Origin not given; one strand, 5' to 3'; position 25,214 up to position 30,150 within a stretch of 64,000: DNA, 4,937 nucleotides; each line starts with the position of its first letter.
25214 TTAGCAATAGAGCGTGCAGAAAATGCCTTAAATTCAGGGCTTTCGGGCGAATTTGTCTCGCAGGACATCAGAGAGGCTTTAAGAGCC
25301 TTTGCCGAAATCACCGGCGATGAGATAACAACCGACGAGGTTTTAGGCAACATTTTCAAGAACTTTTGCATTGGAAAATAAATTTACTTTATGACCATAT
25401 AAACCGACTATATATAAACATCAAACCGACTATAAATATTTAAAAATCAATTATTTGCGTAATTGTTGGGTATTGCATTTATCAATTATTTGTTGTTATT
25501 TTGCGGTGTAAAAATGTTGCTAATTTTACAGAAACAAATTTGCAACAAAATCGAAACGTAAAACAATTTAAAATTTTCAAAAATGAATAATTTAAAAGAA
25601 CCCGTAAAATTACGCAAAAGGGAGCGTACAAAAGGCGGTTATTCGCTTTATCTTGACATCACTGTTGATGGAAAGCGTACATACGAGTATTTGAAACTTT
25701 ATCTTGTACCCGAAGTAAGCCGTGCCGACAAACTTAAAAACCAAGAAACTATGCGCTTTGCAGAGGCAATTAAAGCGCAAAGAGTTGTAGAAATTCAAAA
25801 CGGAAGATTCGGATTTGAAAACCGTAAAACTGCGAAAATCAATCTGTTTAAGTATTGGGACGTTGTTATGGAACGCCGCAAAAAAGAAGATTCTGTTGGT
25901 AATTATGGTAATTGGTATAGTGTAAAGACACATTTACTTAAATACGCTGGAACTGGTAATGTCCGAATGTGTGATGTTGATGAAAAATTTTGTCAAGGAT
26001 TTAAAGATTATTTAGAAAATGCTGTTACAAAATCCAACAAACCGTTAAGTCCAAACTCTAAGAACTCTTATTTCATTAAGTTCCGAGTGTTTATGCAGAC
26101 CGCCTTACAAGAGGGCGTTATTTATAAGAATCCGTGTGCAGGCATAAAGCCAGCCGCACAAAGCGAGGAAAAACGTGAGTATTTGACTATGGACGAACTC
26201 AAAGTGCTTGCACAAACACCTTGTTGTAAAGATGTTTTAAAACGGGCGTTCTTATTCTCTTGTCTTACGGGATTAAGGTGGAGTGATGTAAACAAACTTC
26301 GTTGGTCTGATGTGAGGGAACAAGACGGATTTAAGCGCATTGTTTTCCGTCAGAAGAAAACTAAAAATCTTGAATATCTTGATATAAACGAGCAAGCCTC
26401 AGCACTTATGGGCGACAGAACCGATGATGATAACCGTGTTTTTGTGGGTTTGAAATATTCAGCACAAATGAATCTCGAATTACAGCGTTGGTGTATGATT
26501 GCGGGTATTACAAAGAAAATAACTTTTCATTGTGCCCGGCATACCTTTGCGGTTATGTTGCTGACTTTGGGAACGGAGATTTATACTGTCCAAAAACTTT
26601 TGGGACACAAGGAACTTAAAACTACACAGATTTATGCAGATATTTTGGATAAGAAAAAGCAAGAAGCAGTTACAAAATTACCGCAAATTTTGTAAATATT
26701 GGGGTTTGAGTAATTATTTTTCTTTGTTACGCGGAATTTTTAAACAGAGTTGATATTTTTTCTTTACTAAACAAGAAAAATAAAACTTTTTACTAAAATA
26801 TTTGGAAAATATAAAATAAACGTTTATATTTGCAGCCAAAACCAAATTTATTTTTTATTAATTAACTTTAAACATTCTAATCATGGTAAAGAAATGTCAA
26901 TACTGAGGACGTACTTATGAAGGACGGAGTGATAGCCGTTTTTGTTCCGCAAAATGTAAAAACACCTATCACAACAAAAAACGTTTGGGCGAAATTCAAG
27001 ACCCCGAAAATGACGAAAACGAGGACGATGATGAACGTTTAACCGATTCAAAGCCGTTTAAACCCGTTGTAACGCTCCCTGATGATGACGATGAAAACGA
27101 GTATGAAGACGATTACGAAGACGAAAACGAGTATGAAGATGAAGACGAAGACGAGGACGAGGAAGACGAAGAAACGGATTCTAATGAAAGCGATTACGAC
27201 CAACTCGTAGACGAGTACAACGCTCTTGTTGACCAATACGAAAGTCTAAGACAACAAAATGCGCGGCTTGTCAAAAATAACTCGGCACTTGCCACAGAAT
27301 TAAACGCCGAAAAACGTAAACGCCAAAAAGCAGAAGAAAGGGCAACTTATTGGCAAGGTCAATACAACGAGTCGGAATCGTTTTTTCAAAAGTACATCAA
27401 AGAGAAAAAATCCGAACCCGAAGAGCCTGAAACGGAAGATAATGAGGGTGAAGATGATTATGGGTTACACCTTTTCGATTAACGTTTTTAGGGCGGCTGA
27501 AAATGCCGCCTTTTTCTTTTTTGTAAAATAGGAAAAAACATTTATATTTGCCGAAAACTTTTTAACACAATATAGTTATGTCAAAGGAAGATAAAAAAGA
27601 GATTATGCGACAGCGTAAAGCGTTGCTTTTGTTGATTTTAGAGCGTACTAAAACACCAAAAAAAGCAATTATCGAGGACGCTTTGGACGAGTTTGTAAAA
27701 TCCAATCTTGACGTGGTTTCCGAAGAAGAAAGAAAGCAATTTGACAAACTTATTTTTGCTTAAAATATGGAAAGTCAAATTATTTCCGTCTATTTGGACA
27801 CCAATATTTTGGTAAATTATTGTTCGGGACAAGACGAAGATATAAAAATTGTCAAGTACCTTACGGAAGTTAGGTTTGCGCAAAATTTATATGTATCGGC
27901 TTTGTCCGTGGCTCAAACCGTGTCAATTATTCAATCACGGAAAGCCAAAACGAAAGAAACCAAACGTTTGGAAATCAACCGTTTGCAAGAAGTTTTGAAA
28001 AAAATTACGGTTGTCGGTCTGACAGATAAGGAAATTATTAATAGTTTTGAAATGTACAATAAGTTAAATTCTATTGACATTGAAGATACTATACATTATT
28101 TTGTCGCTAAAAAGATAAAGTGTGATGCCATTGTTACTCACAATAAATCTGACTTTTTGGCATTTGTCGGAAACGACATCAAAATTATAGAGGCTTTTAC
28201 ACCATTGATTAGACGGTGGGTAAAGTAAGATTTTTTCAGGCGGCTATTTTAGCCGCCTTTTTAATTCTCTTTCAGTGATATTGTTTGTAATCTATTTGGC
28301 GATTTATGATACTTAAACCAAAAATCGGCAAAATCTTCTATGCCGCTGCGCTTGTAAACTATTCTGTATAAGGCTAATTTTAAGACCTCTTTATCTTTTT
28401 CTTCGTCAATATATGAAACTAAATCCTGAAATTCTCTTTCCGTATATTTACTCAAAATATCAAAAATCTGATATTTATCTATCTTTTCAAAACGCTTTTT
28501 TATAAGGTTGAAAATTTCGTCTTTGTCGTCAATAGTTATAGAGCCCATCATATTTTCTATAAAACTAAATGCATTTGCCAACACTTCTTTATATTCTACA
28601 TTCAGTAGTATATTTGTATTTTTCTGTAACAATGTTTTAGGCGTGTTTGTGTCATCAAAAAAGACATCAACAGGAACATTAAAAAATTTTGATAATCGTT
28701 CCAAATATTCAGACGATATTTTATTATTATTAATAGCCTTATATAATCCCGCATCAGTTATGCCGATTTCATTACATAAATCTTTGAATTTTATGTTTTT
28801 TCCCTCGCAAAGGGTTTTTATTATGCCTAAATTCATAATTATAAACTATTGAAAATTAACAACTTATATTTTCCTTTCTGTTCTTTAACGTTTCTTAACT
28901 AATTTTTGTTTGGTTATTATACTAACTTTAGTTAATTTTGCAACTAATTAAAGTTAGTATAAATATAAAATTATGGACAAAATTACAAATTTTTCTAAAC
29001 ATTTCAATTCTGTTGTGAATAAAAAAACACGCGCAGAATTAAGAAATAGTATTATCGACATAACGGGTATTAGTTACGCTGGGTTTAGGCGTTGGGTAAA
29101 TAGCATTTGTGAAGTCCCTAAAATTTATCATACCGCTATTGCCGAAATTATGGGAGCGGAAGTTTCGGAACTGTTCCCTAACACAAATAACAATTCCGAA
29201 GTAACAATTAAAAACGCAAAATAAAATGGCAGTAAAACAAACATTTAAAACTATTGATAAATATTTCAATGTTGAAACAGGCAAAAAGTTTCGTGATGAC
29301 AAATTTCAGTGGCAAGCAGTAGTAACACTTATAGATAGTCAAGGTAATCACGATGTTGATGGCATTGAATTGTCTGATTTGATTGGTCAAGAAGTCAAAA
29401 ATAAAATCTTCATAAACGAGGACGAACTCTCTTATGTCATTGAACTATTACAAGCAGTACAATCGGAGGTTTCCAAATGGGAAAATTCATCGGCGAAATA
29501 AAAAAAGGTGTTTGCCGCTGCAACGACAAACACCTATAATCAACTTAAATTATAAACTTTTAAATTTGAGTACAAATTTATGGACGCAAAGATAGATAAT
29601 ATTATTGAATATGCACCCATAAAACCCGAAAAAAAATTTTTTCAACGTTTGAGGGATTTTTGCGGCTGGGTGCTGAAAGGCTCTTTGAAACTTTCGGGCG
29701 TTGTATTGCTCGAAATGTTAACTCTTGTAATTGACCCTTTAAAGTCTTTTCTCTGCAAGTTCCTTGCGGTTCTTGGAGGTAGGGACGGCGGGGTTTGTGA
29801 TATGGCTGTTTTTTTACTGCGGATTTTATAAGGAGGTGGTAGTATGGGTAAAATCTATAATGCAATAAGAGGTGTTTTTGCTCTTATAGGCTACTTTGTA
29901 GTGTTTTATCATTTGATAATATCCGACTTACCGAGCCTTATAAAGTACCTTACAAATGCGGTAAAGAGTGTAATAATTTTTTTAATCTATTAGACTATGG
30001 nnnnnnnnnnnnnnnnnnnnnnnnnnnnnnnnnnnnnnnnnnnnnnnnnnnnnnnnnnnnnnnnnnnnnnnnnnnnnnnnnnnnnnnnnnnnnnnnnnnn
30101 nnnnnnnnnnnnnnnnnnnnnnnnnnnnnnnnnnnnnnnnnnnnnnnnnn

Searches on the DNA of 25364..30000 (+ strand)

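Call 46: search_dna_similar(query=window:25364-30000:+, collection=phages, mode=distant, max_evalue=0.001)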
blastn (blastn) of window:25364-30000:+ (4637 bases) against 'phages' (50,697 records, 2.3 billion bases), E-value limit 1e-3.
Records with a match: 53; places in all: 100; records where one place covers at least 80% of the query: 0.
Best place of each record, by identity: 60-80% 53.
By first word of the organism name: Mycobacterium 14; Escherichia 13; Shigella 8; Salmonella 4; Xanthomonas 4; Bacillus 2; Achromobacter 2; Bacteriophage 1; Alcaligenes 1; Erwinia 1; and 3 more.
By host as written in the record: - 8; Mycobacterium smegmatis mc2 155 7; Mycobacterium smegmatis mc#155 4; Xanthomonas hortorum pv. vitians CFBP8640 3; Shigella flexneri 3; Escherichia coli 3; Shigella sp. 3; Bacillus thuringiensis 2; and 16 more.
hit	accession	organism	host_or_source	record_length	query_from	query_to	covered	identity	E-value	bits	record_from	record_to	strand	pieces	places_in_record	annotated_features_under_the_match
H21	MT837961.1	Bacteriophage sp.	human fecal samples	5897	232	1298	6%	70.3%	2e-6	120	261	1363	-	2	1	record has no annotation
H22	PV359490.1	Salmonella phage Sen-NF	Salmonella enterica subsp. enterica ...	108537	1718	1819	2%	72.5%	2e-5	59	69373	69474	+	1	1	putative ATPase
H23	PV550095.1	Alcaligenes phage Afa-NA1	Alcaligenes faecalis subsp. faecalis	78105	1718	1819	2%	72.5%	2e-5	59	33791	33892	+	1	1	putative ATPase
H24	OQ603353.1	Xanthomonas phage Ep026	Xanthomonas sp. Q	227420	1718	1816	2%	73.7%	5e-6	61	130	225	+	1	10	record has no annotation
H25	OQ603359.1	Erwinia phage Ep032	Erwinia sp. YA1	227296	1718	1816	2%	73.7%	5e-6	61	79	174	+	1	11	record has no annotation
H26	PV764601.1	Xanthomonas phage PhiXhv-12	Xanthomonas hortorum pv. vitians ...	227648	1717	1809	2%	76.3%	1e-8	70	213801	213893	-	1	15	hypothetical protein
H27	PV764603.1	Xanthomonas phage PhiXhv-16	Xanthomonas hortorum pv. vitians ...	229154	1718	1809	2%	76.1%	4e-8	68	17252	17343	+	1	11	hypothetical protein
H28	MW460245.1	Burkholderia phage BCSR5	Burkholderia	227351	1718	1809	2%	76.1%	4e-8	68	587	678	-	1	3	hypothetical protein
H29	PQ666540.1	Shigella phage sb2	Shigella flexneri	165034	1715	1809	2%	72.4%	8e-4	55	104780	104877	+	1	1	hypothetical protein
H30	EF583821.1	Bacillus phage 0305phi8-36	Bacillus thuringiensis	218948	1718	1810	2%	73.1%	2e-4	56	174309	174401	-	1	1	ORF044: hypothetical protein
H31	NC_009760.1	Bacillus phage 0305phi8-36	Bacillus thuringiensis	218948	1718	1810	2%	73.1%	2e-4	56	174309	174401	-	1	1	ORF044: hypothetical protein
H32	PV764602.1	Xanthomonas phage PhiXhv-15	Xanthomonas hortorum pv. vitians ...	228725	1717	1809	2%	72.9%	8e-4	54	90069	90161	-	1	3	hypothetical protein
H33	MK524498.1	Mycobacterium phage Chill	Mycobacterium smegmatis mc2 155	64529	1718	1809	2%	72.8%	8e-4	55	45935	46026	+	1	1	62: hypothetical protein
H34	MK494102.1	Mycobacterium phage WaldoWhy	Mycobacterium smegmatis mc2 155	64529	1718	1809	2%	72.8%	8e-4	55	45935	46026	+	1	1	62: hypothetical protein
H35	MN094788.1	Achromobacter phage Motura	Achromobacter animicus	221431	1717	1809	2%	71.7%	8e-4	55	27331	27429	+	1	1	ssDNA binding protein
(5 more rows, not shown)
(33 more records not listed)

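Call 48: get_annotated_region(hit=H21, flank=6000)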
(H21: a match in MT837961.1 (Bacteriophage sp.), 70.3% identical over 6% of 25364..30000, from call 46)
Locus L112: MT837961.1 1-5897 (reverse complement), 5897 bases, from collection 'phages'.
description: UNVERIFIED: Bacteriophage sp. clone scaffold_6271 genomic sequence.
organism: Bacteriophage sp. (NCBI taxid 38018)
taxonomy: Viruses
host: -; source: human fecal samples; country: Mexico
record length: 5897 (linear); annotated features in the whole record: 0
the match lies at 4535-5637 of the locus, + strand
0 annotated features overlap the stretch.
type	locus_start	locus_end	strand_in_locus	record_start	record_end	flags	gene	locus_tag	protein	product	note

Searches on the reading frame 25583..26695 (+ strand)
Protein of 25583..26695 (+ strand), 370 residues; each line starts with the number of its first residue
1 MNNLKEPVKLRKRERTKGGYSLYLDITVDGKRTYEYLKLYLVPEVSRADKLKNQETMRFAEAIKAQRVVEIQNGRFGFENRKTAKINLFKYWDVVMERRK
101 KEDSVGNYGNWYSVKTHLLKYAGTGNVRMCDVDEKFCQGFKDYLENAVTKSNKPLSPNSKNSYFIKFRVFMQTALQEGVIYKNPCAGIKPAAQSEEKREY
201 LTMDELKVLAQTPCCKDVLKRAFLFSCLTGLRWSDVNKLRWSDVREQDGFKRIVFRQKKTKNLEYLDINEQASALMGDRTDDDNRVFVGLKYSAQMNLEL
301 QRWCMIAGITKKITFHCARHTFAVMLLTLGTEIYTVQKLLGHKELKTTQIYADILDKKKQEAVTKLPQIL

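Call 4: search_protein_families(library=pfam, proteins=[window:25583-26695:+], max_evalue=0.01)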
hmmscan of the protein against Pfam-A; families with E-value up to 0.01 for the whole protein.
window:25583-26695:+ (370 aa): 3 families
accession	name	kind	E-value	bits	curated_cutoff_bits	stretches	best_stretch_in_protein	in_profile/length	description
PF00589.27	Phage_integrase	-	1.5e-22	80.6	27.1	1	200-356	2-170/172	Phage integrase family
PF13102.12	Phage_int_SAM_5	-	3.5e-21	75.8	22.3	1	87-186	1-96/98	Phage integrase SAM-like domain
PF17293.8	Arm-DNA-bind_5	-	4.1e-12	46.9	22.6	1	8-69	1-67/87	Arm DNA-binding domain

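Call 77: search_protein_families(library=ncbifam, proteins=[window:25583-26695:+], max_evalue=0.001)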
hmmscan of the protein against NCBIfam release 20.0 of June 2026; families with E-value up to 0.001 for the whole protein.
window:25583-26695:+ (370 aa): 9 families
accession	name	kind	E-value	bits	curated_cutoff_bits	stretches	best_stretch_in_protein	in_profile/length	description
TIGR02225.1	recomb_XerD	equivalog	3.1e-24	85.8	329.6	1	125-363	36-283/290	site-specific tyrosine recombinase XerD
NF040815.2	recomb_XerA_Arch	equivalog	4.9e-24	85.3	220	1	138-359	41-259/263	site-specific tyrosine recombinase/integron integrase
NF001399.0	PRK00283.1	subfamily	7.3e-22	78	279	1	131-364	47-293/300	tyrosine recombinase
TIGR02224.1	recomb_XerC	equivalog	1.5e-21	77.1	335.15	1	149-360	55-283/295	tyrosine recombinase XerC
TIGR02249.1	integrase_gron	subfamily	8.7e-18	64.7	265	1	296-362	242-308/315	integron integrase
NF002331.0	PRK01287.1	subfamily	2.8e-12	46.3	371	1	87-354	29-312/365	site-specific tyrosine recombinase XerC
NF003462.0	PRK05084.1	equivalog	6.6e-12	44.8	267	1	311-366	301-356/360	tyrosine recombinase XerS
NF011946.0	PRK15417.1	equivalog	4.8e-11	42.4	435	1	297-358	258-319/337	integron integrase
NF007370.0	PRK09870.1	subfamily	7.4e-05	22.5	221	0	306-352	131-177/200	tyrosine-type DNA invertase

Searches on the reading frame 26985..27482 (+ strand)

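Call 4: search_protein_families(library=pfam, proteins=[window:26985-27482:+], max_evalue=0.01)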
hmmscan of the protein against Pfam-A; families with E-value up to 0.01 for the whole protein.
window:26985-27482:+ (165 aa): 2 families
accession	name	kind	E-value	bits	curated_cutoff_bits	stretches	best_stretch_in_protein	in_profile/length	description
PF02183.23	HALZ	-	3.6e-05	24.3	28.1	1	68-98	4-34/43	Homeobox associated leucine zipper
PF06005.17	ZapB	-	0.00034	21.5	31.5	1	72-124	7-59/71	Cell division protein ZapB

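Call 6: search_protein_families(library=phrogs, proteins=[window:26985-27482:+], max_evalue=0.01)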
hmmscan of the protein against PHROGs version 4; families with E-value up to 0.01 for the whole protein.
window:26985-27482:+ (165 aa): 1 family
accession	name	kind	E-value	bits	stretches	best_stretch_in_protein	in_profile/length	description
phrog_3671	-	unknown function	0.0085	17.3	0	68-114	35-81/87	-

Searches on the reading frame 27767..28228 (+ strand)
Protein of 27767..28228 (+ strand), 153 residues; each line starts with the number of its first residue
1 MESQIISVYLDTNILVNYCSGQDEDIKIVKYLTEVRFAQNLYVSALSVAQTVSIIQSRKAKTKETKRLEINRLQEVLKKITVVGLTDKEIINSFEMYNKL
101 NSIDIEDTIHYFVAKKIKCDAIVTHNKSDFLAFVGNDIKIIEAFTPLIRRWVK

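Call 4: search_protein_families(library=pfam, proteins=[window:27767-28228:+], max_evalue=0.01)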
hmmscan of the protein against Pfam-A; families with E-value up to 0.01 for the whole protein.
window:27767-28228:+ (153 aa): 2 families
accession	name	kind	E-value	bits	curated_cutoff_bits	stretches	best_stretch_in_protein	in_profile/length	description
PF01850.27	PIN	-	2.3e-13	51.2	23.6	1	8-127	1-112/120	PIN domain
PF13470.12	PIN_3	-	9.8e-06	26.8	27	1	8-127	2-114/115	PIN domain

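Call 76: search_protein_families(library=padloc, proteins=[window:27767-28228:+], max_evalue=0.001)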
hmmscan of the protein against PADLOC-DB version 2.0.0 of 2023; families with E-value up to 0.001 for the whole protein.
window:27767-28228:+ (153 aa): 0 families

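Call 77: search_protein_families(library=ncbifam, proteins=[window:27767-28228:+], max_evalue=0.001)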
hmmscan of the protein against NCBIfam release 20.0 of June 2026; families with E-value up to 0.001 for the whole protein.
window:27767-28228:+ (153 aa): 0 families

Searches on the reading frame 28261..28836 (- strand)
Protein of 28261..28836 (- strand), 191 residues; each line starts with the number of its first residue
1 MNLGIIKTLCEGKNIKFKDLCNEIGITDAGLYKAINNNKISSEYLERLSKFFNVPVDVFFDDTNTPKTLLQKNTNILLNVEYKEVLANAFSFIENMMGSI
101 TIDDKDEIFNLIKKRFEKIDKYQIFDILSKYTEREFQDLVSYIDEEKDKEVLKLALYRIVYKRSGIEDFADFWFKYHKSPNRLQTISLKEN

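Call 4: search_protein_families(library=pfam, proteins=[window:28261-28836:-], max_evalue=0.01)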
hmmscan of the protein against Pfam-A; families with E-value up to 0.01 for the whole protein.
window:28261-28836:- (191 aa): 2 families
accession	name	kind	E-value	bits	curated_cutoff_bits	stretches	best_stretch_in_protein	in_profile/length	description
PF13443.12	HTH_26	-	0.00018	22.2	22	1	7-55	3-53/63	Cro/C1-type HTH DNA-binding domain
PF01381.28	HTH_3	-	0.00024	21.5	23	1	6-59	1-55/55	Helix-turn-helix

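Call 6: search_protein_families(library=phrogs, proteins=[window:28261-28836:-], max_evalue=0.01)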
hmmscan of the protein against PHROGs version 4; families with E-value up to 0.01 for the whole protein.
window:28261-28836:- (191 aa): 6 families
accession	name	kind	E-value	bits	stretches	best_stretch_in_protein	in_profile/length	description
phrog_8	-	transcription regulation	9.4e-13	49.3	1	6-139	81-179/346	transcriptional regulator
phrog_2439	-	transcription regulation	1.2e-05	25.4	1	5-67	11-74/367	transcriptional regulator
phrog_4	-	transcription regulation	0.00012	22.2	1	6-76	141-205/400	transcriptional repressor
phrog_2967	-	transcription regulation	0.00037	21.1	1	5-103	14-78/225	transcriptional regulator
phrog_2538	-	head and packaging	0.00057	21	1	5-121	10-115/129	terminase small subunit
phrog_34939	-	unknown function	0.0068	17.1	1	9-68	17-78/280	-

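Call 76: search_protein_families(library=padloc, proteins=[window:28261-28836:-], max_evalue=0.001)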
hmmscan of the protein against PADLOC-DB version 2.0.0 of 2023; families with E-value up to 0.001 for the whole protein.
window:28261-28836:- (191 aa): 1 family
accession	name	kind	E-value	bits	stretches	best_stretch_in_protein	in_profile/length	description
PDLC02926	HTH_VI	-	0.00015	20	1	6-60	6-61/92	-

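Call 77: search_protein_families(library=ncbifam, proteins=[window:28261-28836:-], max_evalue=0.001)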
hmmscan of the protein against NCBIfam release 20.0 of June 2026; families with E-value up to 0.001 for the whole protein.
window:28261-28836:- (191 aa): 0 families

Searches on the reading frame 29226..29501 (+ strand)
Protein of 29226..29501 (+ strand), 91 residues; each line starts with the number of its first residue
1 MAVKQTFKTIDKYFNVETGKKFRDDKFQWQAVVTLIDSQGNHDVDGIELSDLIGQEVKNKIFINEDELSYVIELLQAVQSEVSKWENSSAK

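Call 6: search_protein_families(library=phrogs, proteins=[window:29226-29501:+], max_evalue=0.01)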
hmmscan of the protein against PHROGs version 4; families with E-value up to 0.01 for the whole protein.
window:29226-29501:+ (91 aa): 0 families

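Call 7: search_protein_families(library=pfam, proteins=[window:29226-29501:+], max_evalue=0.1)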
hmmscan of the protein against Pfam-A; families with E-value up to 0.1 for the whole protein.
window:29226-29501:+ (91 aa): 2 families
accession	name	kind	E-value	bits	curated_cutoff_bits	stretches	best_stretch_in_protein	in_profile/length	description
PF24210.1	T4_RIIA1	-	0.068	13.3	27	0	2-25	14-37/67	RIIA.1-like protein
PF24784.1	Temptin_C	-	0.074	14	27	1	17-52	42-77/98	Temptin C-terminal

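Call 76: search_protein_families(library=padloc, proteins=[window:29226-29501:+], max_evalue=0.001)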
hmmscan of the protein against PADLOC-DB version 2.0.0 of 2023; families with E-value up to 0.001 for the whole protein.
window:29226-29501:+ (91 aa): 0 families

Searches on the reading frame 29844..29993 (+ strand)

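Call 6: search_protein_families(library=phrogs, proteins=[window:29844-29993:+], max_evalue=0.01)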
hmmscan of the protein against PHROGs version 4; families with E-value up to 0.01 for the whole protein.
window:29844-29993:+ (49 aa): 0 families

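Call 7: search_protein_families(library=pfam, proteins=[window:29844-29993:+], max_evalue=0.1)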
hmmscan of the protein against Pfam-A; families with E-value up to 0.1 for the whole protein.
window:29844-29993:+ (49 aa): 1 family
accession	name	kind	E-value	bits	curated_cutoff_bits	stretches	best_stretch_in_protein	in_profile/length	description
PF03248.18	Rer1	-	0.043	14.1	23.9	1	11-40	39-68/167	Rer1 family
